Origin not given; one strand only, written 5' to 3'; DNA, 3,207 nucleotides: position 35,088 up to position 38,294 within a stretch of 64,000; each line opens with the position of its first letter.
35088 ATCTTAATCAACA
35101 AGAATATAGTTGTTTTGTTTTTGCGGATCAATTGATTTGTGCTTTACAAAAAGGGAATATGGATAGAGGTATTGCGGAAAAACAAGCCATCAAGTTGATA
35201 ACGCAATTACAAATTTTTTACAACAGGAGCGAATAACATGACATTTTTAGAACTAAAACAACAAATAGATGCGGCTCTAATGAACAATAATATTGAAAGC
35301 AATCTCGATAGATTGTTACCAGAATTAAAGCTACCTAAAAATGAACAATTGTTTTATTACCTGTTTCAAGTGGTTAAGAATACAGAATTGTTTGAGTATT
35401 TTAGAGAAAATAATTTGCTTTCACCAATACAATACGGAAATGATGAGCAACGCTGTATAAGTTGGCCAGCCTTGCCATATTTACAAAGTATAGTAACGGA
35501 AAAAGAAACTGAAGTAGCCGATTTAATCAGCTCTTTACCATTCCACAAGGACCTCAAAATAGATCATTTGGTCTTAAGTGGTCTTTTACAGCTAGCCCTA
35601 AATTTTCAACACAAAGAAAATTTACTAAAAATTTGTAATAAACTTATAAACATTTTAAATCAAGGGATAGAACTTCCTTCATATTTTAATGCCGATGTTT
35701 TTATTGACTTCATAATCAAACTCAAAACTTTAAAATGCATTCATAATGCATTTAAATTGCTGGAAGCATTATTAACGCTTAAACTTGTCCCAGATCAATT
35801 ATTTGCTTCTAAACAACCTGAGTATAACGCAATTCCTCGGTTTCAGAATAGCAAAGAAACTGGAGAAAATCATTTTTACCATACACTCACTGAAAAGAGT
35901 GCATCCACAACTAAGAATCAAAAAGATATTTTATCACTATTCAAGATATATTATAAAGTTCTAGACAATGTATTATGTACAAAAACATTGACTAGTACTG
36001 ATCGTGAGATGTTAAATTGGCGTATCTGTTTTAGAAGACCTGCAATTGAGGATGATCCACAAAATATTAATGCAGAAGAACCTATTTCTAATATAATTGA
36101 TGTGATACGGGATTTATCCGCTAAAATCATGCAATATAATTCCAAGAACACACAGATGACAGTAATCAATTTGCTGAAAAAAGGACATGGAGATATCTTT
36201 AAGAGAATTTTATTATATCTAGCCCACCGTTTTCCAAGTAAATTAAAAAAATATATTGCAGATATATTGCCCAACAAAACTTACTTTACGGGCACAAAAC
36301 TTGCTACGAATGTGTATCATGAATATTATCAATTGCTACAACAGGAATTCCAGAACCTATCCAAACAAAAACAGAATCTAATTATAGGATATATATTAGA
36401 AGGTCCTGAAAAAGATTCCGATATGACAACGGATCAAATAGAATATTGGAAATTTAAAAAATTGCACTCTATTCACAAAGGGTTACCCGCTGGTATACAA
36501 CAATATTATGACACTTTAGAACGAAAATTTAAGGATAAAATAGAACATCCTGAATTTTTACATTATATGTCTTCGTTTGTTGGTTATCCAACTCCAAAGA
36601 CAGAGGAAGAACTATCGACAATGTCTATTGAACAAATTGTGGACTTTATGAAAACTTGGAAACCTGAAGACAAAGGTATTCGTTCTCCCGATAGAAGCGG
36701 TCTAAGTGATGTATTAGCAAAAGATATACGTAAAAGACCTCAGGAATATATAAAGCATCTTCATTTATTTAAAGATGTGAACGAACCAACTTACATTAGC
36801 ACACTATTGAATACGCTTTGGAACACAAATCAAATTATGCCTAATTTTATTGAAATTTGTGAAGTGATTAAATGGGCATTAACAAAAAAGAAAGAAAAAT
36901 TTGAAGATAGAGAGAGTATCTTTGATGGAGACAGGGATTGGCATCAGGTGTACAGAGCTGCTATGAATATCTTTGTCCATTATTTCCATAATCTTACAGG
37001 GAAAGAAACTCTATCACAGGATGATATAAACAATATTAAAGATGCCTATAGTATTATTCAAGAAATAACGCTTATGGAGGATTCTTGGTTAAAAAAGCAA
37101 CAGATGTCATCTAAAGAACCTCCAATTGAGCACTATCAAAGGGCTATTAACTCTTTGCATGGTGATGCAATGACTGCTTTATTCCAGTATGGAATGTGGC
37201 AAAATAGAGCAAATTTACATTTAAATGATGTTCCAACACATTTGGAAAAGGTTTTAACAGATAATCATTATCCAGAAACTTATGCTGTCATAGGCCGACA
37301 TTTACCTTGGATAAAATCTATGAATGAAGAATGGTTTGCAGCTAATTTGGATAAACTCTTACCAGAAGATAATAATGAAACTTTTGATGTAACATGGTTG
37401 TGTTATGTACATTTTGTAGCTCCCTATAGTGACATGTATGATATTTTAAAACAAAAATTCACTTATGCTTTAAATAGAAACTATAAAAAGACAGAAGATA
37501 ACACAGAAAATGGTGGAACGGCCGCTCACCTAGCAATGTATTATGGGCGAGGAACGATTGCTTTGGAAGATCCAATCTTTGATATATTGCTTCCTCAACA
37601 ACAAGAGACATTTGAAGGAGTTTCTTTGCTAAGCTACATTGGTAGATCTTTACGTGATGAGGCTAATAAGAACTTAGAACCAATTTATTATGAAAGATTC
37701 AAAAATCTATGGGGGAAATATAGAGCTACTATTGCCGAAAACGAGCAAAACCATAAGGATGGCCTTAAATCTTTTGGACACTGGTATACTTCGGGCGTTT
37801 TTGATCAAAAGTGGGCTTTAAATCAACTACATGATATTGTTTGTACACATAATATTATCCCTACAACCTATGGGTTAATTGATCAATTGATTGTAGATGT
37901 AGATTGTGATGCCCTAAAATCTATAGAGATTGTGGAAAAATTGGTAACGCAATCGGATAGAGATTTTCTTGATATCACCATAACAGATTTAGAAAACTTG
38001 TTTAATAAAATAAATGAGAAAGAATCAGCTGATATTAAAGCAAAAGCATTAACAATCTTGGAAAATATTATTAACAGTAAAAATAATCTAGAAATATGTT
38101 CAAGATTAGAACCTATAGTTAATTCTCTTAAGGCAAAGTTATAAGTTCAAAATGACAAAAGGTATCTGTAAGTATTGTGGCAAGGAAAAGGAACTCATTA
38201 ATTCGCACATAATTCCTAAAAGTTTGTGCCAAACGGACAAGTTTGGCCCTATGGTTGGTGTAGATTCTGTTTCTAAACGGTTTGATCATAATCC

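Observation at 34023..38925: Three-gene operon (Cap4/DUF4297-like nuclease + 968-aa motif-less helical protein + HNH-like protein): candidate undescribed defence-type system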

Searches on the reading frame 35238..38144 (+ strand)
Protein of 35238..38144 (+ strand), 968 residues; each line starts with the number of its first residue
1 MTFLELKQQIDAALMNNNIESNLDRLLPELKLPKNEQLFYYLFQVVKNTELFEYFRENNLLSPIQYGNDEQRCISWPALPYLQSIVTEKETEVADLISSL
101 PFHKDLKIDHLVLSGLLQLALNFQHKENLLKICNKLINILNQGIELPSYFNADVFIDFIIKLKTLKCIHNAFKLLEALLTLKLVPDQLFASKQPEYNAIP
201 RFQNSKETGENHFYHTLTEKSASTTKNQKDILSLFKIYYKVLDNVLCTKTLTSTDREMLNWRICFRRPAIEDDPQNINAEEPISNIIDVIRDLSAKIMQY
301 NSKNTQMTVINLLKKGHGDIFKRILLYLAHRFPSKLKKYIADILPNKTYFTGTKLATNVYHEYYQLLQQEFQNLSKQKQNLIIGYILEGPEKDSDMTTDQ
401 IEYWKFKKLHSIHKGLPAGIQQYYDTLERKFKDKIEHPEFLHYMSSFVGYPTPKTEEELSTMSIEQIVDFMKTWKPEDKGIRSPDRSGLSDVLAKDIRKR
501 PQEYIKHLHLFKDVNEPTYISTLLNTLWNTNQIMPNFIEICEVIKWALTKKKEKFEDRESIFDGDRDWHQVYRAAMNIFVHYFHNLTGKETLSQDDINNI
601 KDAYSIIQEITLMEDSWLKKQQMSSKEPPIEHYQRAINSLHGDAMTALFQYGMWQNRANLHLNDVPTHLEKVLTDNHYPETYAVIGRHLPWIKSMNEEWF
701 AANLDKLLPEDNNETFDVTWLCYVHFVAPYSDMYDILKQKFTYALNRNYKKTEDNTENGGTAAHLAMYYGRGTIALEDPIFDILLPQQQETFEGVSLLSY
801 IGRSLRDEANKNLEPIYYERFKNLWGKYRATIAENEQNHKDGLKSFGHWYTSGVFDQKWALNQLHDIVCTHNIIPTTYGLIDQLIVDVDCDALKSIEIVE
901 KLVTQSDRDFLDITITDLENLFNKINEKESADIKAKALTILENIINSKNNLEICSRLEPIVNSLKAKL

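Call 3: search_protein_families(library=pfam, proteins=[window:35238-38144:+], max_evalue=1)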
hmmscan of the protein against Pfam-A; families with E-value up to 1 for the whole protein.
window:35238-38144:+ (968 aa): 2 families
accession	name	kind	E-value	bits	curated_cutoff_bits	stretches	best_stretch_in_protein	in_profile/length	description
PF14663.11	RasGEF_N_2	-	0.16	12.7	27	0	923-965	12-53/108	Rapamycin-insensitive companion of mTOR RasGEF_N domain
PF15927.10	Casc1_N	-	0.3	11.2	28.2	0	573-641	87-150/201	Cancer susceptibility candidate 1 N-terminus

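Call 4: search_protein_families(library=padloc, proteins=[window:35238-38144:+], max_evalue=1)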
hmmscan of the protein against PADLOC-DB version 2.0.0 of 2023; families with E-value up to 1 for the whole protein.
window:35238-38144:+ (968 aa): 1 family
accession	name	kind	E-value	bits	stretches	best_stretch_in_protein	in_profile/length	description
PDLC04166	Dsr1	-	3.4e-41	139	1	234-839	520-1107/1227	-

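Call 5: search_protein_families(library=ncbifam, proteins=[window:35238-38144:+], max_evalue=1)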
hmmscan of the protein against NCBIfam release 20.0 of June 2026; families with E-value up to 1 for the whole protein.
window:35238-38144:+ (968 aa): 0 families

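Call 6: search_solved_structures(query=window:35238-38144:+, max_evalue=1, show_alignments=1)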
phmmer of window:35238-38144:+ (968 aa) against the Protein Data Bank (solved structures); distinct sequences matched with E-value up to 1: 1.
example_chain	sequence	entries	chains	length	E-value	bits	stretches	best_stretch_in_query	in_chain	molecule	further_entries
7oci_C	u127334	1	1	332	0.39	11.9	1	116-203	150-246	Dolichyl-diphosphooligosaccharide--protein glycosyltransferase subunit OST6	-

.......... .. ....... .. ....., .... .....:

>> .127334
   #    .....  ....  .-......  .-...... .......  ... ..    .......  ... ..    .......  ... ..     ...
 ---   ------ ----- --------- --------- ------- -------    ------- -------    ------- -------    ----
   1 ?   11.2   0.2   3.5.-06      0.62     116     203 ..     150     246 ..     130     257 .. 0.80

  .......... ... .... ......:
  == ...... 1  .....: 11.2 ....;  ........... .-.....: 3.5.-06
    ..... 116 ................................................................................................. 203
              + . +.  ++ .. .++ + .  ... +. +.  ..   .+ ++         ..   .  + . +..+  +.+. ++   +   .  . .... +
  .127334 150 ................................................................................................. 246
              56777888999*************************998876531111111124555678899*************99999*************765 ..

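Call 9: search_protein_families(library=phrogs, proteins=[window:35238-38144:+], max_evalue=1)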
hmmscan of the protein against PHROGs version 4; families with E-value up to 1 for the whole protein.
window:35238-38144:+ (968 aa): 0 families

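Call 10: find_homologous_proteins(query=window:35238-38144:+, max_evalue=0.001)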
Query window:35238-38144:+ (968 aa): 8 proteins with E <= 0.001 among 8000 candidates.
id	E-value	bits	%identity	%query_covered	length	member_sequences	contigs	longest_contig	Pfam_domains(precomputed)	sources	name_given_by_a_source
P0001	0.0e+0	2225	100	100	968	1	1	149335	-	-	-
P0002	0.0e+0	1306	60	100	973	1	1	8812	-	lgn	-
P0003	0.0e+0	1270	71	84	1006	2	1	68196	-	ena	-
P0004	0.0e+0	1115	86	57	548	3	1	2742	-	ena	-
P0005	0.0e+0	1065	52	99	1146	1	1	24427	-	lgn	-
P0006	5.4e-51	192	25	67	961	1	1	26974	-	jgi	-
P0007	2.6e-13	67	23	65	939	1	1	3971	-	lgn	-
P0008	1.8e-11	61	23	87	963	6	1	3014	-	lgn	-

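Call 11: find_encoding_contigs(protein=P0003, flank=8000, max_places=3)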
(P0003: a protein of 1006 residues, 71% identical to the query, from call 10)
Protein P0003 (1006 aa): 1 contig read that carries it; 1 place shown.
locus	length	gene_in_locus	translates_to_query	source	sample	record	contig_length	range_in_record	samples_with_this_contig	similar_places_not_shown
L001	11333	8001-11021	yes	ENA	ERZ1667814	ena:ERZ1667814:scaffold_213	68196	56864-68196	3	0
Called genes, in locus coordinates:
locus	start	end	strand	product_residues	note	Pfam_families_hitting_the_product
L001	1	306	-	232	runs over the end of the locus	PF02129:Peptidase_S15, PF00326:Peptidase_S9 (faint), PF12146:Hydrolase_4 (weak), PF01738:DLH (weak)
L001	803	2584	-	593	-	PF20172:DUF6538, PF00589:Phage_integrase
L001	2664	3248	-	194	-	-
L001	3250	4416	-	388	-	-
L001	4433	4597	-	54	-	-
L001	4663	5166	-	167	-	-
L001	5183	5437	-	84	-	-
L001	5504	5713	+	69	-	-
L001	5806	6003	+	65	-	-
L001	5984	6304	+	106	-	-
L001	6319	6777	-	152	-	PF00011:HSP20, PF17886:ArsA_HSP20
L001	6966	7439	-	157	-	PF13730:HTH_36 (faint)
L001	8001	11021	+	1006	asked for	-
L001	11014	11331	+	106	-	?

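Call 12: find_encoding_contigs(protein=P0005, flank=8000, max_places=3)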
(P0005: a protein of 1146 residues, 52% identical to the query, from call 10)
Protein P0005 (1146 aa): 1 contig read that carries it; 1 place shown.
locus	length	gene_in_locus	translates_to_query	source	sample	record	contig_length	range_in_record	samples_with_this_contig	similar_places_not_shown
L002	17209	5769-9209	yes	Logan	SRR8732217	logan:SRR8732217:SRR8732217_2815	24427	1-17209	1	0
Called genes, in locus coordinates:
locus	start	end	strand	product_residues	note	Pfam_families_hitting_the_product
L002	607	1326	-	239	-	PF00589:Phage_integrase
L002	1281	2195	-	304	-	PF20172:DUF6538 (faint)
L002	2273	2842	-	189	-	-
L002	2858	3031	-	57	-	-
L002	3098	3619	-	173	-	-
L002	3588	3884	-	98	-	-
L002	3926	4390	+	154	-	-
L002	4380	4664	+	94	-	PF13637:Ank_4 (weak)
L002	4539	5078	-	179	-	-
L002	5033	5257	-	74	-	PF13730:HTH_36 (faint)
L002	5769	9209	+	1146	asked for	-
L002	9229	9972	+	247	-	-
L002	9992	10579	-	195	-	PF00239:Resolvase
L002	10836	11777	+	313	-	-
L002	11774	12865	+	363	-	PF07669:Eco57I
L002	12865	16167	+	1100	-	PF13455:MUG113 (faint), PF04851:ResIII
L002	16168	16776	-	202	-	PF00239:Resolvase, PF13936:HTH_38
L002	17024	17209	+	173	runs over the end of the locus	PF13091:PLDc_2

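Call 13: find_encoding_contigs(protein=P0006, flank=8000, max_places=3)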
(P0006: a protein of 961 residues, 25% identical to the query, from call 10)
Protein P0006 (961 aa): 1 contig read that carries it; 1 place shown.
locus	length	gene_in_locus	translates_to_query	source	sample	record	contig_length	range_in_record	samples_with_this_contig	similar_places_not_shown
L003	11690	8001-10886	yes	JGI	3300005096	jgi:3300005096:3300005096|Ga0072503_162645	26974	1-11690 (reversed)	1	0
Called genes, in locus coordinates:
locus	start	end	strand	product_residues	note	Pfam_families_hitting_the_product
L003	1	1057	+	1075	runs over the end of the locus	PF00270:DEAD, PF04851:ResIII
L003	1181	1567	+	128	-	PF05635:23S_rRNA_IVP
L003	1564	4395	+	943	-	PF00176:SNF2-rel_dom, PF00270:DEAD (weak), PF04851:ResIII, PF00271:Helicase_C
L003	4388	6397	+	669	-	PF08665:PglZ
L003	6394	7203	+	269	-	-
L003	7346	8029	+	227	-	-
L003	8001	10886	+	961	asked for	-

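Call 14: find_encoding_contigs(protein=P0002, flank=8000, max_places=3)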
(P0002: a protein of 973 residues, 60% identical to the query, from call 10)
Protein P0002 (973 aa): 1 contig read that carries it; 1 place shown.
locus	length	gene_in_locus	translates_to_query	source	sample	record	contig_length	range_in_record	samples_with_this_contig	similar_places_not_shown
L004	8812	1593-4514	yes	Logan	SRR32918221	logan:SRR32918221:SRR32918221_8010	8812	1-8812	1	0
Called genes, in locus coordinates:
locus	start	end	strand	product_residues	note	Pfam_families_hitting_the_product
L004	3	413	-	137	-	?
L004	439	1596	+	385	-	-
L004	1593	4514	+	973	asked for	-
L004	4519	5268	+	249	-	-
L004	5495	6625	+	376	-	PF13458:Peripla_BP_6, PF13433:Peripla_BP_5 (weak)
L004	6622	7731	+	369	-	PF13433:Peripla_BP_5 (faint), PF13458:Peripla_BP_6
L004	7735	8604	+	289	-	PF02653:BPD_transp_2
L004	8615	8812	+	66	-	?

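Call 20: search_protein_families(library=pfam, proteins=[P0006, P0007, P0008, L003:7346-8029:+, L003:6394-7203:+], max_evalue=1)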
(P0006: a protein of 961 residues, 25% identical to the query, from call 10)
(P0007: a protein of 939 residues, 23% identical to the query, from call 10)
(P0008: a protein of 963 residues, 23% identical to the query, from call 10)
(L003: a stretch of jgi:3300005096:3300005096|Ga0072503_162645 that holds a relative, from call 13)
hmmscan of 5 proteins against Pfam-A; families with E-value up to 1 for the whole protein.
P0006 (961 aa): 0 families

P0007 (939 aa): 0 families

P0008 (963 aa): 2 families
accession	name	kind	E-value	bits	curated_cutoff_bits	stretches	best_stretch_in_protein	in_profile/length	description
PF24722.1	DUF7674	-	0.078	13.5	27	1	495-557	6-63/111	Domain of unknown function (DUF7674)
PF21967.1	MGS_C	-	0.29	11.8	27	1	814-888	4-79/110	Mannosylglycerate synthase C-terminal domain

L003:7346-8029:+ (227 aa): 3 families
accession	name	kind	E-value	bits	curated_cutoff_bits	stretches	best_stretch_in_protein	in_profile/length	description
PF24883.2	NPHP3_N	-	0.0026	18.4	24.8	1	126-222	40-137/164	Nephrocystin 3, N-terminal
PF05235.19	CHAD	-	0.074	13.5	25.6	1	144-226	143-218/228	CHAD domain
PF10691.14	DUF2497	-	0.3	12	27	0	157-169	43-55/75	Protein of unknown function (DUF2497)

L003:6394-7203:+ (269 aa): 1 family
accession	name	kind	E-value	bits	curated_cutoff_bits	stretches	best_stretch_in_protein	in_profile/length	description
PF21922.1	PBP_dimer_2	-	0.2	12.4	27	1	21-63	40-82/83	Penicillin binding protein A dimerisation domain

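Call 21: search_solved_structures(query=A1, max_evalue=1, show_alignments=1)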
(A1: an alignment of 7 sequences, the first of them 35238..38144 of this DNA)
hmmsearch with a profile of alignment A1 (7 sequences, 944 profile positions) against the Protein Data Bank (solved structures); distinct sequences matched with E-value up to 1: 2.
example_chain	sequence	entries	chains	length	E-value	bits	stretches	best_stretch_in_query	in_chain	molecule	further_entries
7k58_K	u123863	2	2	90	0.11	14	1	640-677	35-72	Dynein light chain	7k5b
6zyw_J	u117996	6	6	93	0.12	13.9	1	640-677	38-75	Dynein light chain | Dynein light chain LC8_2a (LC8E)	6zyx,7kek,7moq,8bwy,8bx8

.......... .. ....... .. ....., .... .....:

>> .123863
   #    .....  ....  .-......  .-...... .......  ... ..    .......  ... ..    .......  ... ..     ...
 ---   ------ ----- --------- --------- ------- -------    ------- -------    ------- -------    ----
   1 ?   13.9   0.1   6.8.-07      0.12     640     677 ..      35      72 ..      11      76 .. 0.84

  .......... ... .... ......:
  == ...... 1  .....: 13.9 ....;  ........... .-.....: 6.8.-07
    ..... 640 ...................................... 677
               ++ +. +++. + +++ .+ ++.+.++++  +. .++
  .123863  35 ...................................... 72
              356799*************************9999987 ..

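Call 34: find_related_loci(query=window:35238-38144:+, collection=genome_contigs, flank=8000)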
Query window:35238-38144:+ (968 aa) in genome_contigs; peptide patterns used: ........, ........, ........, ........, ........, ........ (x = any residue, [..] = any of these).
44 stretches matched a pattern, but none encodes a relative of the query by tblastn (E <= 1e-3).

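Call 38: search_protein_families(library=padloc, proteins=[L003:7346-8029:+, L003:6394-7203:+, P0006, P0007, P0008], max_evalue=0.1)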
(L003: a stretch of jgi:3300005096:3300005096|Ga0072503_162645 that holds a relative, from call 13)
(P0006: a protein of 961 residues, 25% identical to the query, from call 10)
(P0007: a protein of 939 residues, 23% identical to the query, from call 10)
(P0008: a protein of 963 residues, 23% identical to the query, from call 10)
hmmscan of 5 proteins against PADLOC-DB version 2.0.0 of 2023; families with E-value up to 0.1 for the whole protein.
L003:7346-8029:+ (227 aa): 0 families

L003:6394-7203:+ (269 aa): 3 families
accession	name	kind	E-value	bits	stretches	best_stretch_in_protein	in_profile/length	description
PDLC02444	BrxA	-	3.1e-113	375.3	1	15-261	4-250/251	BrxA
PDLC02437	BrxA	-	1.8e-50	169.7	1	18-257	3-235/238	BrxA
PDLC02112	Cas7_IIId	-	0.00013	18.8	1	22-67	123-168/434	-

P0006 (961 aa): 2 families
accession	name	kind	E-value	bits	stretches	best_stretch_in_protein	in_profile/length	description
PDLC04166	Dsr1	-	2.5e-60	202.4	1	10-955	307-1218/1227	-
PDLC04167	Dsr1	-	4.5e-05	19.3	1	237-376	581-722/1248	-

P0007 (939 aa): 3 families
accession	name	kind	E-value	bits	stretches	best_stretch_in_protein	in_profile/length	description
PDLC04166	Dsr1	-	1.1e-133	445.4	1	7-933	309-1223/1227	-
PDLC04167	Dsr1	-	2.3e-11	40.2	2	240-391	574-728/1248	-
PDLC03925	OloA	-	0.0012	16.2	0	272-374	219-293/596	-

P0008 (963 aa): 1 family
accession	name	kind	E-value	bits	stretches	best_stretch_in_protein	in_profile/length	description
PDLC04166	Dsr1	-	2e-27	93.4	1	7-841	304-1097/1227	-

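Call 39: search_protein_representatives(alignment_id=A1)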
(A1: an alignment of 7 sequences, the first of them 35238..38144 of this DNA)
Query: 7 sequences, 944 profile positions. Proteins with E-value up to 0.001 (for the whole library): 6596; up to 1e-10: 5163; up to 1e-30: 3443. The best 150 are listed.
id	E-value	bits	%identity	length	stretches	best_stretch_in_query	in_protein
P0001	0.0e+00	1472.2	-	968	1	1-944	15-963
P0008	0.0e+00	1116.6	-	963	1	1-934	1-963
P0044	5.2e-224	763.1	-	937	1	20-943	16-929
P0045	6.7e-217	739.6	-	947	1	1-939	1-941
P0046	1.7e-210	718.4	-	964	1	1-942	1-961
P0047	1.7e-203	695.2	-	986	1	22-941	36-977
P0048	4.1e-203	694.0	-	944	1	1-942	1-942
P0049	3.3e-202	691.0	-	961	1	13-928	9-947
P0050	2.1e-200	685.0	-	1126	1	9-932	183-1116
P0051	2.3e-199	681.5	-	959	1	1-915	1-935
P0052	4.8e-195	667.3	-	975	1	6-929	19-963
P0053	1.6e-193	662.2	-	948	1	1-916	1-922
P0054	2.1e-193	661.8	-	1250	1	5-897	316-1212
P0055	1.6e-190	652.2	-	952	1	8-927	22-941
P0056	1.0e-189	649.6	-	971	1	1-933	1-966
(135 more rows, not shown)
